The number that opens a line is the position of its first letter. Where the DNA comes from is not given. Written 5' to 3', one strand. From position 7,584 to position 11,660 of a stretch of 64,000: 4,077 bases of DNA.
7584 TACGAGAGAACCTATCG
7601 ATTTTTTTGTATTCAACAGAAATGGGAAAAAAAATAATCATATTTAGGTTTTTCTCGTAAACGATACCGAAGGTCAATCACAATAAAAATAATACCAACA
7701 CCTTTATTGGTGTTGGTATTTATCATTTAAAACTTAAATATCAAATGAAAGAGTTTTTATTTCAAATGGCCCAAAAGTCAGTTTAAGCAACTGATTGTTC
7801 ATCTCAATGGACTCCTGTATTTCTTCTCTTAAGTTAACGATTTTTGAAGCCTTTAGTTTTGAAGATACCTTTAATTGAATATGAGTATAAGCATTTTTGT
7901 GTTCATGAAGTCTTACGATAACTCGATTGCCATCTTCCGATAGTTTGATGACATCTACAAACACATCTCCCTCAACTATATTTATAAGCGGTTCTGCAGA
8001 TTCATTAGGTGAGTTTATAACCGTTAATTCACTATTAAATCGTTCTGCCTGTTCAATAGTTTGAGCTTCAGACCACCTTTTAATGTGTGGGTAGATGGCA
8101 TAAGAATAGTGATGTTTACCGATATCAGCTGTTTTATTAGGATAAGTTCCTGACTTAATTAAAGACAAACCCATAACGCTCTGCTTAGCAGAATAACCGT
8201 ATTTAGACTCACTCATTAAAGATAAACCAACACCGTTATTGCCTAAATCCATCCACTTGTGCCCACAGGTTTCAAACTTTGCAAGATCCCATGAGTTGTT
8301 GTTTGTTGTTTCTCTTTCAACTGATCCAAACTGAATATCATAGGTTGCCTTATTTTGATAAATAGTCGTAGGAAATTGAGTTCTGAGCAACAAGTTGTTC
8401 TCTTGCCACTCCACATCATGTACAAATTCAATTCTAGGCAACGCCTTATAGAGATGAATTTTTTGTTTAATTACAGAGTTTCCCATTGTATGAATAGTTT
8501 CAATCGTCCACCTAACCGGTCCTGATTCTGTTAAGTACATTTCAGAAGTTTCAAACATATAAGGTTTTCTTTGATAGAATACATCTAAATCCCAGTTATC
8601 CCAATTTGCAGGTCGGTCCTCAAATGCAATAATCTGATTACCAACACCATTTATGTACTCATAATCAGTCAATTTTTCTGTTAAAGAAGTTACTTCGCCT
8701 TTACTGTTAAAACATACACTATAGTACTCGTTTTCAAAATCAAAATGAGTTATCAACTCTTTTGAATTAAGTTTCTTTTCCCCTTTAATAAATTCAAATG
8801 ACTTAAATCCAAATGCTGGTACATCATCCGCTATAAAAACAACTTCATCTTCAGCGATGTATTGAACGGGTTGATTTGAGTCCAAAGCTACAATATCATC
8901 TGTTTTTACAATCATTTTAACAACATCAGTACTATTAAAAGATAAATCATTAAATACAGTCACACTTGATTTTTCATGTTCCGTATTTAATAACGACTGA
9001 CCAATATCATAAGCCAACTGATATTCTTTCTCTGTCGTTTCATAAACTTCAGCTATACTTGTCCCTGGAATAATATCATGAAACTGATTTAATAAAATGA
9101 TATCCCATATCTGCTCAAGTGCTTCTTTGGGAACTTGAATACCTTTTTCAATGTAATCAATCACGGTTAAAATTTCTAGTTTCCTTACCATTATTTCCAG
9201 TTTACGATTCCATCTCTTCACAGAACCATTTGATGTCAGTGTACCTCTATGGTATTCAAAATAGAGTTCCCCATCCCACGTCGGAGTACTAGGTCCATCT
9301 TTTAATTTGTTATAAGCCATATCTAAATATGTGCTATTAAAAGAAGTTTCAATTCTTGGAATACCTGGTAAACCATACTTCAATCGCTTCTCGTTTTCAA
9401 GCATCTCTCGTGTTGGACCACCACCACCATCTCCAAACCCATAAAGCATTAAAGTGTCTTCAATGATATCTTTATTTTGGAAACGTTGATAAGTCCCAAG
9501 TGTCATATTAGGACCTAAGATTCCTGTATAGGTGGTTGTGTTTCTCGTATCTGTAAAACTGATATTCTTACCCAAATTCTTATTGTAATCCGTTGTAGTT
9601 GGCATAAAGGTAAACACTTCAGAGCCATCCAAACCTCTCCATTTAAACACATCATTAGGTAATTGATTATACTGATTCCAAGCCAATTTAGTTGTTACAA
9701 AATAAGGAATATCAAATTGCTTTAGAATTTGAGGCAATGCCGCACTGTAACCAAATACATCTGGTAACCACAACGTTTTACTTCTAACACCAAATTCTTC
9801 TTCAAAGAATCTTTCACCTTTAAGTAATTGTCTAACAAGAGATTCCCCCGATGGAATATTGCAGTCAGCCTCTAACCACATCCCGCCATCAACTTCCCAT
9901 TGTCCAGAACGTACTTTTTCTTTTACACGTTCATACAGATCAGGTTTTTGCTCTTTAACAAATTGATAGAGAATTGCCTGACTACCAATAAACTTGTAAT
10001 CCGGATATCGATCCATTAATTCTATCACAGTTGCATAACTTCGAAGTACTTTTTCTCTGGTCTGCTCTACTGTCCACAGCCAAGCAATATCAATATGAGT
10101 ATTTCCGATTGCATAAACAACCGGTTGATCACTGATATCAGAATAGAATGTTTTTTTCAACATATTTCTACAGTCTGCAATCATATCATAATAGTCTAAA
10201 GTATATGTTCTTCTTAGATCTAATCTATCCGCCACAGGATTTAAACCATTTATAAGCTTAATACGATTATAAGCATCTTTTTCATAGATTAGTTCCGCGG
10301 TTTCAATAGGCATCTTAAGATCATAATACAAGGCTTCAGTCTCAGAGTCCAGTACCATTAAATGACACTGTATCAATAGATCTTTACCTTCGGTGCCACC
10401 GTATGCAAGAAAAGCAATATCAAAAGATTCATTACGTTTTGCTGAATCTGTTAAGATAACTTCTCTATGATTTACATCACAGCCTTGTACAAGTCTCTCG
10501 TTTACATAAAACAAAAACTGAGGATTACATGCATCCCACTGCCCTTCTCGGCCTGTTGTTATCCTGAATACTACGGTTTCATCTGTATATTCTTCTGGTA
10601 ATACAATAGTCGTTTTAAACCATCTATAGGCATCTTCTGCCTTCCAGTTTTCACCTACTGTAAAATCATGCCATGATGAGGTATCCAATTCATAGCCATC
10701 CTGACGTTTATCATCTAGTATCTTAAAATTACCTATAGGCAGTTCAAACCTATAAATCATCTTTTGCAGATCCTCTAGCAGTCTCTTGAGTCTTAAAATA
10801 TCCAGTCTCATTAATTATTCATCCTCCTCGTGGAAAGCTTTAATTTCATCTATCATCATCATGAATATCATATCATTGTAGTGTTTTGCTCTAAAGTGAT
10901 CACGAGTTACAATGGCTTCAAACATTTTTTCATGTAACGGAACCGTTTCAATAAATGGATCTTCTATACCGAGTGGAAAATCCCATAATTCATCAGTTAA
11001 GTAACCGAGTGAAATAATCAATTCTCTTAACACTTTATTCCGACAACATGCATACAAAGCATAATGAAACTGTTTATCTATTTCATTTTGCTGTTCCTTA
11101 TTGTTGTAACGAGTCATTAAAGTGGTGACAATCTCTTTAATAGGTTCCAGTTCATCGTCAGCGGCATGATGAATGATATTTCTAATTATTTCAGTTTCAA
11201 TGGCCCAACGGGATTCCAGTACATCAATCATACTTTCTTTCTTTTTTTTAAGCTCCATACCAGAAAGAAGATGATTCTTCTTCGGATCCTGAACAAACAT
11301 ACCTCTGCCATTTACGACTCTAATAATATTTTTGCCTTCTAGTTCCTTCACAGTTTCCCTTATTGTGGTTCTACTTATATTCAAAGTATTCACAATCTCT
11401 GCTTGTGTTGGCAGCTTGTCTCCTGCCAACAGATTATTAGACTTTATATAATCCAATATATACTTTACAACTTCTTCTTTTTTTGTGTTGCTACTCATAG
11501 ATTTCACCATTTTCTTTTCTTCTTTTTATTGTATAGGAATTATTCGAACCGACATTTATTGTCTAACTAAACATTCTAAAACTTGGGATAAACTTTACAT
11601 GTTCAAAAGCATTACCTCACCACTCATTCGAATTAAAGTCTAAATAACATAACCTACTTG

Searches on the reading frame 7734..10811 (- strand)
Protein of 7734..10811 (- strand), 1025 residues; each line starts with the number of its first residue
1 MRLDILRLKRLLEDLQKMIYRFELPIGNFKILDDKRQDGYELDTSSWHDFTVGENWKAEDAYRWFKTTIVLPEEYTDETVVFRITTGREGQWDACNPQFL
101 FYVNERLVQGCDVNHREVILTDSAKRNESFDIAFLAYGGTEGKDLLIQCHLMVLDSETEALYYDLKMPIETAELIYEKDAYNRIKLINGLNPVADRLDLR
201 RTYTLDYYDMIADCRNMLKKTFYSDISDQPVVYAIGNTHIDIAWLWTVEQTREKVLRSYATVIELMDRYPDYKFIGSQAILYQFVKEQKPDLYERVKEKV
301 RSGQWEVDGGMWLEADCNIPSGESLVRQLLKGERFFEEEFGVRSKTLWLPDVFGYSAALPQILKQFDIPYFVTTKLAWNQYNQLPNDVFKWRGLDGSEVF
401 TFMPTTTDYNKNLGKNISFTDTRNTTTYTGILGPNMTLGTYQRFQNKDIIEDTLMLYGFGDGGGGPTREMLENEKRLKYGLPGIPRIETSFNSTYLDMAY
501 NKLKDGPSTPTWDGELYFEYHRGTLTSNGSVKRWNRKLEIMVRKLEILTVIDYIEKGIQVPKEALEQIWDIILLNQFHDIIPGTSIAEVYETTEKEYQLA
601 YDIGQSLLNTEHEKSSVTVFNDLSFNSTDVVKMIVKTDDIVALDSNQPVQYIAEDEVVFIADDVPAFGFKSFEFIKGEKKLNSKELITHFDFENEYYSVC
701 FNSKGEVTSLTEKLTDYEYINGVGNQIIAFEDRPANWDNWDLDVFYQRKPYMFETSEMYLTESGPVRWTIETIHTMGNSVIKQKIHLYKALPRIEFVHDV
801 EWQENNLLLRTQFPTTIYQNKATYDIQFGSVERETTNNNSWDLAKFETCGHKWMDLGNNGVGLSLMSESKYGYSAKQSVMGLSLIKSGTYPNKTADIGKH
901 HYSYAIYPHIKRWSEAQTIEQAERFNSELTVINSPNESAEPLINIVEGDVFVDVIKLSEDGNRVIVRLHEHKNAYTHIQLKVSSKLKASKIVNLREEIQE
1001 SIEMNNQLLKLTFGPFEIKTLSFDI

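Call 12: search_protein_families(library=pfam, proteins=[window:7734-10811:-], max_evalue=0.001)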
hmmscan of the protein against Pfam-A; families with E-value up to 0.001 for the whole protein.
window:7734-10811:- (1025 aa): 5 families
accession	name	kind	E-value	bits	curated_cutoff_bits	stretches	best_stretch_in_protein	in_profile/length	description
PF01074.27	Glyco_hydro_38N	-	7.6e-88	294.8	25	1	232-512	2-269/270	Glycosyl hydrolases family 38 N-terminal domain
PF07748.19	Glyco_hydro_38C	-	1.3e-56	192.5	25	1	693-892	2-204/206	Glycosyl hydrolases family 38 C-terminal domain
PF09261.16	Alpha-mann_mid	-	2.3e-26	92.1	31.1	1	519-610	1-91/96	Alpha mannosidase middle domain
PF17677.7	Glyco_hydro38C2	-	5.3e-12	46.1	22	1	951-1021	3-72/72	Glycosyl hydrolases family 38 C-terminal beta sandwich domain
PF03065.20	Glyco_hydro_57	-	2.5e-05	24.2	21.2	1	280-389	78-187/291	Glycosyl hydrolase family 57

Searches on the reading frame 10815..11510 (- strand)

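Call 12: search_protein_families(library=pfam, proteins=[window:10815-11510:-], max_evalue=0.001)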
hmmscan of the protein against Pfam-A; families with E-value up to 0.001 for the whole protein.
window:10815-11510:- (231 aa): 5 families
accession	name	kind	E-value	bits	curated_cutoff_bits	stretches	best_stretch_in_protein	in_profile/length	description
PF07729.17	FCD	-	4.1e-15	56.7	24.3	1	96-209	1-116/125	FCD domain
PF00392.27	GntR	-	8.8e-15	54.6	27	1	11-73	2-64/64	Bacterial regulatory proteins, gntR family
PF05732.17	RepL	-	1.6e-05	24.9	20.3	1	9-86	55-125/164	Firmicute plasmid replication protein (RepL)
PF08279.18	HTH_11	-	0.00017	21.9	25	1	35-70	17-53/55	HTH domain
PF13545.12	HTH_Crp_2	-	0.00038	20.8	27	1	34-78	23-66/70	Crp-like helix-turn-helix domain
